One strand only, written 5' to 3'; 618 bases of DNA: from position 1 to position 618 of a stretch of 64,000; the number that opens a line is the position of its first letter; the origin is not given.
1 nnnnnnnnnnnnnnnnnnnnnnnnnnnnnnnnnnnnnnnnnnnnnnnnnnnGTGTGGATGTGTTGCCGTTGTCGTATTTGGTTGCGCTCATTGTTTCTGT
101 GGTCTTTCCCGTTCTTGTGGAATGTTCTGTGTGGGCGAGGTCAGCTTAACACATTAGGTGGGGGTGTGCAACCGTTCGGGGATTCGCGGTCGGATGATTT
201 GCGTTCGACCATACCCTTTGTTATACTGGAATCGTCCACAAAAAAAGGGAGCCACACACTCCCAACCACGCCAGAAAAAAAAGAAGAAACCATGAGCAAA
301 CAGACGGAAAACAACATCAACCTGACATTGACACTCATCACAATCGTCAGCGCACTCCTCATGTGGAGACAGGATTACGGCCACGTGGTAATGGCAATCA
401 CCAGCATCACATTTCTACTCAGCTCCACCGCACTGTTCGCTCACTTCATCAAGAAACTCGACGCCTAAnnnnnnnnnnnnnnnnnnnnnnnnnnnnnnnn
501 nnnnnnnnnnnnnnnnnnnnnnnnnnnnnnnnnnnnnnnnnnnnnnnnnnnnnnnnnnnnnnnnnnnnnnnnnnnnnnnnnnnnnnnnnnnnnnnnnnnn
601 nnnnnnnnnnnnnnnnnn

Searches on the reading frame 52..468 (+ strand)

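Call 38: search_protein_families(library=phrogs, alignment_id=A3, max_evalue=0.00001)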
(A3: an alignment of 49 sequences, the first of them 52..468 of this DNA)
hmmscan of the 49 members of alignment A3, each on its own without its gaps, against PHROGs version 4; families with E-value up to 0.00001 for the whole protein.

A. member 1, window:52-468:+ (138 aa): 0 families

B. families by the number of members that match (of 49 scanned): 33 families (the first 25 are shown)
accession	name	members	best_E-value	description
phrog_164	-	2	3.3e-32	ParA-like partition protein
phrog_374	-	1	5.8e-109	HNH endonuclease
phrog_3757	-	1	2.1e-62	-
phrog_6572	-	1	4.1e-61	ADP-ribosylglycohydrolase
phrog_3377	-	1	2.8e-47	HNH endonuclease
phrog_8790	-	1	1.8e-39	restriction endonuclease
phrog_2081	-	1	4.3e-29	HNH endonuclease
phrog_329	-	1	7.6e-25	minor tail protein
phrog_9172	-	1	1.5e-22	-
phrog_44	-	1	2.7e-22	single strand DNA binding protein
phrog_10401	-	1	7.4e-19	ATPase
phrog_953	-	1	9.7e-17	HNH endonuclease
phrog_625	-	1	3.7e-16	-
phrog_22195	-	1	1e-15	-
phrog_18493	-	1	1.6e-15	-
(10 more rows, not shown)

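Call 39: search_protein_families(library=ncbifam, alignment_id=A3, max_evalue=0.00001)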
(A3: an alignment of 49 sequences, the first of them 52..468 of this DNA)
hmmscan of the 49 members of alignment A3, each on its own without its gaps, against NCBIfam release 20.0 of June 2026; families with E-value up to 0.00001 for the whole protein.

A. member 1, window:52-468:+ (138 aa): 0 families

B. families by the number of members that match (of 49 scanned): 45 families (the first 25 are shown)
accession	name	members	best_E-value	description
NF041546.1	ParA_partition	2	1.3e-30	ParA family partition ATPase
NF042959.1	IteA_antiphage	1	5.5e-51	anti-phage ATPase IteA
NF041672.1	ADPriboarghdlase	1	2.5e-47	ADP-ribosylarginine hydrolase Tri1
TIGR02662.1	dinitro_DRAG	1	1.5e-33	ADP-ribosyl-[dinitrogen reductase] hydrolase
NF005851.0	PRK07772.1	1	2.9e-30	single-stranded DNA-binding protein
NF006360.0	PRK08581.1-2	1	1.9e-23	amidase domain-containing protein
NF038345.1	wall_hydro_RipC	1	5.1e-20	peptidoglycan hydrolase RipC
NF006361.0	PRK08581.1-3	1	1.1e-19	amidase domain-containing protein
NF010495.0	PRK13914.1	1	2.5e-19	invasion associated endopeptidase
NF006359.0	PRK08581.1-1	1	3.1e-19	amidase domain-containing protein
NF046104.1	PptglHdxlasePcsB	1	5.7e-17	peptidoglycan hydrolase PcsB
NF006362.0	PRK08581.1-4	1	1.3e-16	amidase domain-containing protein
NF046048.1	NlpC_P60_DIP1281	1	1.6e-15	DIP1281 family NlpC/P60 protein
TIGR00621.2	ssb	1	2e-14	single-stranded DNA-binding protein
NF040678.1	EntFM_CwpFM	1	3.7e-14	enterotoxin EntFM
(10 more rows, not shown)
